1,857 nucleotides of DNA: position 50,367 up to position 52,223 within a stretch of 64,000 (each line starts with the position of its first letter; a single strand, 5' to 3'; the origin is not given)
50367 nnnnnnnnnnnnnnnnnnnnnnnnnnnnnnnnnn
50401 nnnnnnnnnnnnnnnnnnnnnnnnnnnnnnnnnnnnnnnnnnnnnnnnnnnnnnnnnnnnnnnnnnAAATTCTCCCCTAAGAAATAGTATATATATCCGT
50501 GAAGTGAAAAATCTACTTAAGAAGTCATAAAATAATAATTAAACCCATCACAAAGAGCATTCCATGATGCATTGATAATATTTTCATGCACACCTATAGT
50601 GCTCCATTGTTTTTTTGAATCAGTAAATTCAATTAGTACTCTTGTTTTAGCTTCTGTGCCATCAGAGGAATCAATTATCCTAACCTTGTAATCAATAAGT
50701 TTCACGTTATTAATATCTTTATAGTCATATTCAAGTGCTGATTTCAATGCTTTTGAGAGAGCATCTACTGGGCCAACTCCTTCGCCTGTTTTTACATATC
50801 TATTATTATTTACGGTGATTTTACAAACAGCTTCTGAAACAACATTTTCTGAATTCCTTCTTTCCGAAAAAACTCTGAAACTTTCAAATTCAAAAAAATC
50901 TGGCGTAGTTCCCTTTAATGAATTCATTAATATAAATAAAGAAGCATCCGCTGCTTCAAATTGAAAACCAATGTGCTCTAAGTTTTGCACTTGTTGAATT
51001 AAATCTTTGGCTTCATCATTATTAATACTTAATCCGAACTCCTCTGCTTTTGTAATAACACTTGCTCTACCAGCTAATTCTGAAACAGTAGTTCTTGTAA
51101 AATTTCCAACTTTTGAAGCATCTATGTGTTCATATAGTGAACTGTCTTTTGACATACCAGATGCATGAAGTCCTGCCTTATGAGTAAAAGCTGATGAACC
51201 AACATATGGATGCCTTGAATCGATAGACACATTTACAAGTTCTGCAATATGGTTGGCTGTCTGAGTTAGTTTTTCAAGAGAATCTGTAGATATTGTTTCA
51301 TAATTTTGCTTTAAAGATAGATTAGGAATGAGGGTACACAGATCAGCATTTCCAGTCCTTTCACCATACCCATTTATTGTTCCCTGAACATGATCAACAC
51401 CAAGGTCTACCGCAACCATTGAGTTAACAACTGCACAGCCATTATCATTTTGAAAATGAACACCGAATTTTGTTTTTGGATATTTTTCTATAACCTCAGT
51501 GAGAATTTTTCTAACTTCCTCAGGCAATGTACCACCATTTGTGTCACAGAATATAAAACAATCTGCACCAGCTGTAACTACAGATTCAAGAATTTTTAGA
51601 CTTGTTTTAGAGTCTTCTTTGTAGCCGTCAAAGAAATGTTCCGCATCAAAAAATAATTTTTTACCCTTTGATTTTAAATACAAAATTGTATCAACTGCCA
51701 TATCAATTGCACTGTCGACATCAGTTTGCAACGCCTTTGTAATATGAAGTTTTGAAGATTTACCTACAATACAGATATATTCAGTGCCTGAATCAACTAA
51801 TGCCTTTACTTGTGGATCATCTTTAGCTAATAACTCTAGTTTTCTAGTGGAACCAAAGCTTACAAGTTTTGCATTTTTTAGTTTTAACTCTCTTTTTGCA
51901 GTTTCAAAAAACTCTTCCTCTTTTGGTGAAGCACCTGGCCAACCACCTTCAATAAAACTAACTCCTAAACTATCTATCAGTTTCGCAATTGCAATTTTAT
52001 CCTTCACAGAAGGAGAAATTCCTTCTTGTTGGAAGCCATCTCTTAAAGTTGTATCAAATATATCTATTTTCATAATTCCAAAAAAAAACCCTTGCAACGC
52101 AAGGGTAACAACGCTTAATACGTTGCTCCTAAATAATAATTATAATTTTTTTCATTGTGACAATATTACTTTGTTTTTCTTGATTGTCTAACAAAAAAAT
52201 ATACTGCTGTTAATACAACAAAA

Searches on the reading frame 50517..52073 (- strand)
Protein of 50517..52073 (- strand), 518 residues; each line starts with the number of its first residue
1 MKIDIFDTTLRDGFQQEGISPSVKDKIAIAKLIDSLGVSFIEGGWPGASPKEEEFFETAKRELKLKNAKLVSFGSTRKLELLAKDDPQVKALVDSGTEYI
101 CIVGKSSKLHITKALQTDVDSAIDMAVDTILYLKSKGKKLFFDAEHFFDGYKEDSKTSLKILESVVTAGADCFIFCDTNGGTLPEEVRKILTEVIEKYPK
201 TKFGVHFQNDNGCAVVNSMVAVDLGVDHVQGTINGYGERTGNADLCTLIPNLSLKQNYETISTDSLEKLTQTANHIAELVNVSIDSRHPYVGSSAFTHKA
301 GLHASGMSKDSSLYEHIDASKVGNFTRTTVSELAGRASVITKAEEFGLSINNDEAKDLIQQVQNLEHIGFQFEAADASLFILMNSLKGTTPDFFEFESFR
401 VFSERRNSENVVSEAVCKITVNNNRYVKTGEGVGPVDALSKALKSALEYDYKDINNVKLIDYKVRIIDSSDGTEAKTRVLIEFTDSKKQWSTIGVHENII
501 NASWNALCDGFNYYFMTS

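Call 4: search_protein_families(library=ncbifam, proteins=[window:50517-52073:-])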
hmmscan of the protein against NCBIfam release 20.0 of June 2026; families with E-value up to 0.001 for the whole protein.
window:50517-52073:- (518 aa): 21 families
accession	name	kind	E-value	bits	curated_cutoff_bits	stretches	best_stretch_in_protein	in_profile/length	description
TIGR00977.1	citramal_synth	equivalog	4.7e-184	612.5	450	1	2-516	1-518/526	citramalate synthase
NF002085.0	PRK00915.1-2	subfamily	1.3e-81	274.9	517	1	2-515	13-500/504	2-isopropylmalate synthase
NF002086.0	PRK00915.1-3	equivalog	3e-75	253.7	532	1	2-514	6-501/516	2-isopropylmalate synthase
TIGR00973.1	leuA_bact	equivalog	4.4e-71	239.9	598.7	1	2-512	1-494/494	2-isopropylmalate synthase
NF002088.0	PRK00915.1-5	equivalog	1.2e-69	235.2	697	1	2-512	3-496/514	2-isopropylmalate synthase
NF002084.0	PRK00915.1-1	equivalog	1.7e-66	224.8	748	1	2-513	4-498/523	2-isopropylmalate synthase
TIGR02090.1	LEU1_arch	subfamily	2.1e-66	224.5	484.75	1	3-376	1-358/363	isopropylmalate/citramalate/homocitrate synthases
TIGR02146.1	LysS_fung_arch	equivalog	9.3e-64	215.8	413.55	1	5-363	1-343/344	homocitrate synthase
NF002087.0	PRK00915.1-4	equivalog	3.2e-61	207.4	729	1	2-512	6-500/516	2-isopropylmalate synthase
NF041069.1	IPMS_Sufob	equivalog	6.4e-54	183.6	600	1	3-378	1-362/371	isopropylmalate synthase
TIGR02660.1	nifV_homocitr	equivalog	7.3e-52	176.8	462.9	1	3-365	2-348/365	homocitrate synthase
NF042433.1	CitmalDyn_Leptosp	equivalog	7.7e-46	156.7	950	1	2-498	7-494/514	(R)-citramalate synthase CimA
NF042434.1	IPMS_Lepto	equivalog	8.8e-32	110.5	500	1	3-364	6-368/374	2-isopropylmalate synthase LeuA2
NF002991.1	PRK03739.1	subfamily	2e-27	96.1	455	2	200-310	234-341/550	2-isopropylmalate synthase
TIGR00970.1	leuA_yeast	equivalog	4.3e-19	68.5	697.4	1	200-316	237-350/564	2-isopropylmalate synthase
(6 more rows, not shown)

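Call 6: find_related_loci(query=window:50517-52073:-, collection=genome_contigs, flank=3000)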
Query window:50517-52073:- (518 aa) in genome_contigs; peptide patterns used: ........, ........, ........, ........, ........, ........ (x = any residue, [..] = any of these).
600 stretches matched a pattern (row limit reached: there are more); 589 encode a relative of the query (tblastn E <= 1e-3); the best 80 are kept; 80 distinct loci.
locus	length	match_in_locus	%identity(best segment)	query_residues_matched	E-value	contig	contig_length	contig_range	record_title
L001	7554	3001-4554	94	1-518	0e+0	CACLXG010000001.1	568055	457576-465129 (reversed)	uncultured Candidatus Actinomarina sp. isolate AG-917-O09 genome assembly, contig: AG-917-O09_NODE_1, whole genome shotg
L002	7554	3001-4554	82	1-518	0e+0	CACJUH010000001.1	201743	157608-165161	uncultured Candidatus Actinomarina sp. isolate AG-447-P23 genome assembly, contig: AG-447-P23_NODE_1, whole genome shotg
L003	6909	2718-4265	78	1-516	0e+0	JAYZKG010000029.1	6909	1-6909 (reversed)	MAG: Actinomycetota bacterium isolate XB_MAG278 DB_MAG278_0029, whole genome shotgun sequence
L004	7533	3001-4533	54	1-511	0e+0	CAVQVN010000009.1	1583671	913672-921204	MAG: uncultured Actinomycetota bacterium isolate MFD09964.bin.1.364 genome assembly, contig: contig_6121, whole genome s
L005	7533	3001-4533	53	1-511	0e+0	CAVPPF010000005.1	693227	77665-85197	MAG: uncultured Actinomycetota bacterium isolate MFD09964.bin.1.235 genome assembly, contig: contig_6061, whole genome s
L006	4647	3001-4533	53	1-511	0e+0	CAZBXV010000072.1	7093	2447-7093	MAG TPA_asm: uncultured Acidimicrobiia bacterium isolate SRP214966_co1_475 genome assembly, contig: NODE_17351_length_70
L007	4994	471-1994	53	3-510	0e+0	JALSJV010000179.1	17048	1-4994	MAG: Acidimicrobiia bacterium isolate 354-166_metabat2_scaf2bin.111 354-166_scaffold_3260_c1, whole genome shotgun seque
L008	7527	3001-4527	53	3-511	0e+0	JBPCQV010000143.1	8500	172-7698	MAG: Acidimicrobiia bacterium isolate TH_ant_mag_217 S1Ck127_6393440_flag_0_multi_4.9952_len_8500, whole genome shotgun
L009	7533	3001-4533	52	1-511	0e+0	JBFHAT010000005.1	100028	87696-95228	MAG: Acidimicrobiia bacterium isolate Mix_sand06.2021.04.Z.22 k141_2654099_length_100028_cov_16.6229, whole genome shotg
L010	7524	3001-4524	53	3-510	0e+0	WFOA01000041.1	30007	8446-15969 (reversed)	MAG: Acidimicrobiia bacterium isolate S012_128 k151_197470, whole genome shotgun sequence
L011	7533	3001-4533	51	1-511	0e+0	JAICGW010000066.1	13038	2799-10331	MAG: Acidimicrobiia bacterium isolate CK_bin.25 k141_2493_length_13038_cov_19.8020, whole genome shotgun sequence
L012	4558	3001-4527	51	3-511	0e+0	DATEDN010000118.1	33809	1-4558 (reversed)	MAG TPA_asm: Acidimicrobiia bacterium isolate SMAG_U8708 k141_87016, whole genome shotgun sequence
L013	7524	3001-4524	53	3-511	0e+0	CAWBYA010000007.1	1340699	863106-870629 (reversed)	MAG: uncultured Acidimicrobiia bacterium isolate MFD09779.bin.1.81 genome assembly, contig: contig_52049, whole genome s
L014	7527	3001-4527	51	3-511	0e+0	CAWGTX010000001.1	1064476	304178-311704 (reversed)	MAG: uncultured bacterium isolate MFD09779.bin.1.245 genome assembly, contig: contig_20138, whole genome shotgun sequenc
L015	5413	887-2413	51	3-511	0e+0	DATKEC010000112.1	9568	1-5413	MAG TPA_asm: Acidimicrobiia bacterium isolate SMAG_U14489 k141_2551009, whole genome shotgun sequence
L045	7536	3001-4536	49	2-513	6e-174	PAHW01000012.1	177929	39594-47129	MAG: Acidimicrobiaceae bacterium isolate NAT188 87526, whole genome shotgun sequence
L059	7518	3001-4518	48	3-509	2e-170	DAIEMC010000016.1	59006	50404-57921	MAG TPA_asm: Acidimicrobiaceae bacterium isolate clean147 k141_1918894, whole genome shotgun sequence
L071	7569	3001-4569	48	3-516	4e-166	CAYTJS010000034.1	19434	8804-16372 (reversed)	MAG TPA_asm: uncultured Iamiaceae bacterium isolate SRP304446_co1_108 genome assembly, contig: NODE_1961_length_19434_co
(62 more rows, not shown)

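Call 29: find_homologous_proteins(query=window:50517-52073:-, max_evalue=1e-100)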
Query window:50517-52073:- (518 aa): 7972 proteins with E <= 1e-100 among 8000 candidates; the best 120 are listed.
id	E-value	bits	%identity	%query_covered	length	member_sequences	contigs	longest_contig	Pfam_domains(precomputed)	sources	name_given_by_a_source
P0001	0.0e+0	1043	89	100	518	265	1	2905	PF22617.2,PF00682.26,PF08502.16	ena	-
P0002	0.0e+0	1036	89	100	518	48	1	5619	PF22617.2,PF00682.26,PF08502.16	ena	-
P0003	0.0e+0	1028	88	100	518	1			PF22617.2,PF00682.26,PF08502.16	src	-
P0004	0.0e+0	1014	91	100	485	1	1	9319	PF22617.2,PF00682.26,PF08502.16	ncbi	-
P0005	0.0e+0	1013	90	100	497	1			PF22617.2,PF00682.26,PF08502.16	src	-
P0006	0.0e+0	1010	86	100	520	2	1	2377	PF22617.2,PF00682.26,PF08502.16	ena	-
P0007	3.2e-297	1004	86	100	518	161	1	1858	PF22617.2,PF00682.26,PF08502.16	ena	-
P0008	9.4e-297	1003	86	100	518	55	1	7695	PF22617.2,PF00682.26,PF08502.16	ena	-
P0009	8.6e-295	996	86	100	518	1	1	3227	PF22617.2,PF00682.26,PF08502.16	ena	-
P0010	1.7e-294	995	85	100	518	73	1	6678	PF22617.2,PF00682.26,PF08502.16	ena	-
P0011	5.6e-294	994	85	100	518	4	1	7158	PF22617.2,PF00682.26,PF08502.16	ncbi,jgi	-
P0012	1.3e-293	993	85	100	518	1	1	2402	PF22617.2,PF00682.26,PF08502.16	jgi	-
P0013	7.7e-290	980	83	100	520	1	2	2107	PF22617.2,PF00682.26,PF08502.16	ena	-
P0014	1.1e-289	980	84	100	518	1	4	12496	PF22617.2,PF00682.26,PF08502.16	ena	-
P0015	2.5e-288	975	83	100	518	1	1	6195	PF22617.2,PF00682.26,PF08502.16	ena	-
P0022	3.5e-281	952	80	100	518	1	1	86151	PF22617.2,PF00682.26,PF08502.16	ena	-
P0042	2.9e-276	935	78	100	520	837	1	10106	PF22617.2,PF00682.26,PF08502.16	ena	-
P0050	5.4e-274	928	78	100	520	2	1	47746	PF22617.2,PF00682.26,PF08502.16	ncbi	-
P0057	5.3e-270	915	76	100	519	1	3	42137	PF22617.2,PF00682.26,PF08502.16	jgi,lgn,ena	-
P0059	3.9e-257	872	74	99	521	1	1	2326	PF22617.2,PF00682.26,PF08502.16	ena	-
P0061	4.7e-247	839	71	99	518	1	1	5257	PF22617.2,PF00682.26,PF08502.16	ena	-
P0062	1.7e-236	804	68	100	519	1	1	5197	PF22617.2,PF00682.26,PF08502.16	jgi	-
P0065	3.5e-221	754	64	100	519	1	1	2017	PF22617.2,PF00682.26,PF08502.16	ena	-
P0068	5.9e-186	637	57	99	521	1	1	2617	PF22617.2,PF00682.26,PF08502.16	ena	-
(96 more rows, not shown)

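Call 30: find_encoding_contigs(protein=P0061, flank=1500, max_places=2)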
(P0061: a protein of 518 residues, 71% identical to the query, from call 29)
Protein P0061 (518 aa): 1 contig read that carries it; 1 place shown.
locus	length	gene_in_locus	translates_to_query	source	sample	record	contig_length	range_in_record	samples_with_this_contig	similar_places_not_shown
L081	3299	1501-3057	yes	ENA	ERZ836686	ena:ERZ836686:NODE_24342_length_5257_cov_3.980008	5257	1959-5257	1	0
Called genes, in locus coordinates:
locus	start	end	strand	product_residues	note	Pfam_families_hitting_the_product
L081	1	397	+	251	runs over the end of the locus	PF00535:Glycos_transf_2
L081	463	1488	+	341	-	PF02749:QRPTase_N, PF01729:QRPTase_C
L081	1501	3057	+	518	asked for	PF00682:HMGL-like, PF22617:HCS_D2, PF08502:LeuA_dimer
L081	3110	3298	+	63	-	?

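Call 31: find_encoding_contigs(protein=P0062, flank=1500, max_places=2)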
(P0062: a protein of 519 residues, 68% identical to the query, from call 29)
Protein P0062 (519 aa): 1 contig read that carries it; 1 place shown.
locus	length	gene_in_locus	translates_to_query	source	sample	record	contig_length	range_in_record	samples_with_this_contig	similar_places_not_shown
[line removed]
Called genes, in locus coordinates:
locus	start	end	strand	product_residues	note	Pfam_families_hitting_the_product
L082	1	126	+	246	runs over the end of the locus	PF02540:NAD_synthase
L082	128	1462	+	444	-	PF00749:tRNA-synt_1c, PF19269:Anticodon_2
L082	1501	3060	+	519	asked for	PF00682:HMGL-like, PF22617:HCS_D2, PF08502:LeuA_dimer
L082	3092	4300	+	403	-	?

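Call 32: find_encoding_contigs(protein=P0065, flank=1500, max_places=2)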
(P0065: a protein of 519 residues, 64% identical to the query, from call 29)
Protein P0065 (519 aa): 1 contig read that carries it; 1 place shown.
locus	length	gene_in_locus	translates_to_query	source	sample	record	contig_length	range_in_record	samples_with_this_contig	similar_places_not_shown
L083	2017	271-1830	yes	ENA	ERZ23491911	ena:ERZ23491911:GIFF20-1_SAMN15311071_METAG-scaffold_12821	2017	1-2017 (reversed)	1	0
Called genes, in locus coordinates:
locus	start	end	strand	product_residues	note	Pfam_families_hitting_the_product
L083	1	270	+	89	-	?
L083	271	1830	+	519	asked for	PF00682:HMGL-like, PF22617:HCS_D2, PF08502:LeuA_dimer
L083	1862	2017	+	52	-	?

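Call 33: find_encoding_contigs(protein=P0068, flank=1500, max_places=2)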
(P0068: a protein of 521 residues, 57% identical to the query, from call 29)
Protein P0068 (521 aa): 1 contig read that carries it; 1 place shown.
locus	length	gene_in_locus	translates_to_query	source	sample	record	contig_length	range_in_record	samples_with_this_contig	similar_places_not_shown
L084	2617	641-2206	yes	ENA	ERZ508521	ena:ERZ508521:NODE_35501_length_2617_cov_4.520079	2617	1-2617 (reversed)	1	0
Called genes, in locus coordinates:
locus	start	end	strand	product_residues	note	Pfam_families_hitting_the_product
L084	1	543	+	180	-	?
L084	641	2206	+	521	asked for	PF00682:HMGL-like, PF22617:HCS_D2, PF08502:LeuA_dimer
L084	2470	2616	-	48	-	?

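Call 34: find_encoding_contigs(protein=P0059, flank=1500, max_places=2)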
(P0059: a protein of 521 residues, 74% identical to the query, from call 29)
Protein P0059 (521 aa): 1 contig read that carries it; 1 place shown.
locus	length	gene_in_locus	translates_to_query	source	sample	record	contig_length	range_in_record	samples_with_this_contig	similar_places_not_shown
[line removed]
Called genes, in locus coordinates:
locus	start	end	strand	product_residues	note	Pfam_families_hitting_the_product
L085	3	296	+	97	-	?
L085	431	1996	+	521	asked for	PF00682:HMGL-like, PF22617:HCS_D2, PF08502:LeuA_dimer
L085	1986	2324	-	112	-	?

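Call 36: find_encoding_contigs(protein=P0057, flank=1500, max_places=3)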
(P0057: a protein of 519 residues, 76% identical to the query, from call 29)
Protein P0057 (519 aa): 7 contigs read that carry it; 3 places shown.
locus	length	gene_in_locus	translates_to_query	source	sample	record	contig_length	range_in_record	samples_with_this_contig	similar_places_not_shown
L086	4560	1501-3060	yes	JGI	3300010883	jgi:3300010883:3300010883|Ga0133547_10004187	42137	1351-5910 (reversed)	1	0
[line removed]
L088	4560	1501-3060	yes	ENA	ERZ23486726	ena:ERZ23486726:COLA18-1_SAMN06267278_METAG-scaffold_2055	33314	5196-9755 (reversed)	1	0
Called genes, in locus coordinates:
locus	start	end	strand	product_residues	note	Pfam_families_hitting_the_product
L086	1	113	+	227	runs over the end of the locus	PF01138:RNase_PH, PF03725:RNase_PH_C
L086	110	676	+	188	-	PF01725:Ham1p_like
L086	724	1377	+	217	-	-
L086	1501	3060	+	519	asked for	PF00682:HMGL-like, PF22617:HCS_D2, PF08502:LeuA_dimer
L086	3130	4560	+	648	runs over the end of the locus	PF16177:ACAS_N, PF00501:AMP-binding, PF13193:AMP-binding_C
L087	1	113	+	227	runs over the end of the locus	PF01138:RNase_PH, PF03725:RNase_PH_C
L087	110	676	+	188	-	PF01725:Ham1p_like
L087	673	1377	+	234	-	-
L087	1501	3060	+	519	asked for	PF00682:HMGL-like, PF22617:HCS_D2, PF08502:LeuA_dimer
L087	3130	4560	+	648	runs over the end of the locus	PF16177:ACAS_N, PF00501:AMP-binding, PF13193:AMP-binding_C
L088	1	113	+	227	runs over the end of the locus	PF01138:RNase_PH, PF03725:RNase_PH_C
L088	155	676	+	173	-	PF01725:Ham1p_like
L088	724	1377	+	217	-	-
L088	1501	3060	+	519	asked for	PF00682:HMGL-like, PF22617:HCS_D2, PF08502:LeuA_dimer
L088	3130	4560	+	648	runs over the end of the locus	PF16177:ACAS_N, PF00501:AMP-binding, PF13193:AMP-binding_C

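Call 37: find_encoding_contigs(protein=P0050, flank=1500, max_places=2)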
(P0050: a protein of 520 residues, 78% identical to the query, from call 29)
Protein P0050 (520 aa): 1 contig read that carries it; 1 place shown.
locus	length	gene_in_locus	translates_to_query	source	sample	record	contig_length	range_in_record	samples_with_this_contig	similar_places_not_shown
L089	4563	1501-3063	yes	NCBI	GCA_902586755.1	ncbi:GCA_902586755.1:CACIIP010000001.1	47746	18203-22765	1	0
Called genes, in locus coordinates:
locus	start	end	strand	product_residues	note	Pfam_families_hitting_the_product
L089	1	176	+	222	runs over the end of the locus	PF01138:RNase_PH, PF03725:RNase_PH_C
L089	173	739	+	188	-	PF01725:Ham1p_like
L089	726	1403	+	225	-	-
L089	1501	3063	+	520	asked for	PF00682:HMGL-like, PF22617:HCS_D2, PF08502:LeuA_dimer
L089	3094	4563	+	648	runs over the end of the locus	PF16177:ACAS_N, PF00501:AMP-binding, PF13193:AMP-binding_C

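Call 38: find_encoding_contigs(protein=P0042, flank=1500, max_places=2)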
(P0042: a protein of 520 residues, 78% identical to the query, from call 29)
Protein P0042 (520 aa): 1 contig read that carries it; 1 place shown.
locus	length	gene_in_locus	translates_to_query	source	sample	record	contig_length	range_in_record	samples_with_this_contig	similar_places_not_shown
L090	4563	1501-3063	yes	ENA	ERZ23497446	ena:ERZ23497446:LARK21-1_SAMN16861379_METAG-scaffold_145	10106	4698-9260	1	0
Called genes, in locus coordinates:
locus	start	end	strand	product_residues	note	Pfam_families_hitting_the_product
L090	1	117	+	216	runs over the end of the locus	PF12766:Pyridox_oxase_2, PF01243:PNPOx_N, PF10590:PNP_phzG_C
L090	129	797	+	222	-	PF01138:RNase_PH, PF03725:RNase_PH_C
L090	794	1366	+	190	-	PF01725:Ham1p_like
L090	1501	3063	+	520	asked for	PF00682:HMGL-like, PF22617:HCS_D2, PF08502:LeuA_dimer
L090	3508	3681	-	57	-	-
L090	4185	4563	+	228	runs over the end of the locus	PF13193:AMP-binding_C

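Call 39: find_encoding_contigs(protein=P0022, flank=1500, max_places=2)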
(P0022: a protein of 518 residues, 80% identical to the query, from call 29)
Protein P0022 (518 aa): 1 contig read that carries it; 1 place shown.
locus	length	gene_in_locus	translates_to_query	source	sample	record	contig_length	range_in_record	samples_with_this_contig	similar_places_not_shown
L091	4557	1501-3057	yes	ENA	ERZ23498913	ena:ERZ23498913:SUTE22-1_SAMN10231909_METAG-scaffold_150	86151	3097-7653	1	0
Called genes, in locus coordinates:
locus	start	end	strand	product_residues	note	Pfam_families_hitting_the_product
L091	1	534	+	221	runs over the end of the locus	PF01138:RNase_PH, PF03725:RNase_PH_C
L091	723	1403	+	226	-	-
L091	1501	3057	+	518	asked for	PF00682:HMGL-like, PF22617:HCS_D2, PF08502:LeuA_dimer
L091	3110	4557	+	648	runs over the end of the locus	PF16177:ACAS_N, PF00501:AMP-binding, PF13193:AMP-binding_C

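Call 40: find_encoding_contigs(protein=P0014, flank=1500, max_places=3)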
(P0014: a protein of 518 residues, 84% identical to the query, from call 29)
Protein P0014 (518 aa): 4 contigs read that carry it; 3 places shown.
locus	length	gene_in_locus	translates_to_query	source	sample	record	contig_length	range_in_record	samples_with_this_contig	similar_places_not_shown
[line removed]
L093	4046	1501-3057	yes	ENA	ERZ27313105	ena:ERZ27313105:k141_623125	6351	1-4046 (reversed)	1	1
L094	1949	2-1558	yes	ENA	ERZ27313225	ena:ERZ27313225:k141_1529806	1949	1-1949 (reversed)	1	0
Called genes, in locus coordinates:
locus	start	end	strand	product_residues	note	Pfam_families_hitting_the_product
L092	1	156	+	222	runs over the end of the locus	PF01138:RNase_PH, PF03725:RNase_PH_C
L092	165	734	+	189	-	PF01725:Ham1p_like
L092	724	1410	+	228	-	-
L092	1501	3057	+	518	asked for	PF00682:HMGL-like, PF22617:HCS_D2, PF08502:LeuA_dimer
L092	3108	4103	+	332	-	?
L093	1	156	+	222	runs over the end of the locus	PF01138:RNase_PH, PF03725:RNase_PH_C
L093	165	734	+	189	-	PF01725:Ham1p_like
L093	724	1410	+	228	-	-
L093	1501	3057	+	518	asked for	PF00682:HMGL-like, PF22617:HCS_D2, PF08502:LeuA_dimer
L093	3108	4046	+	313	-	?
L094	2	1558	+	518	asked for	PF00682:HMGL-like, PF22617:HCS_D2, PF08502:LeuA_dimer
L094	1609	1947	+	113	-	?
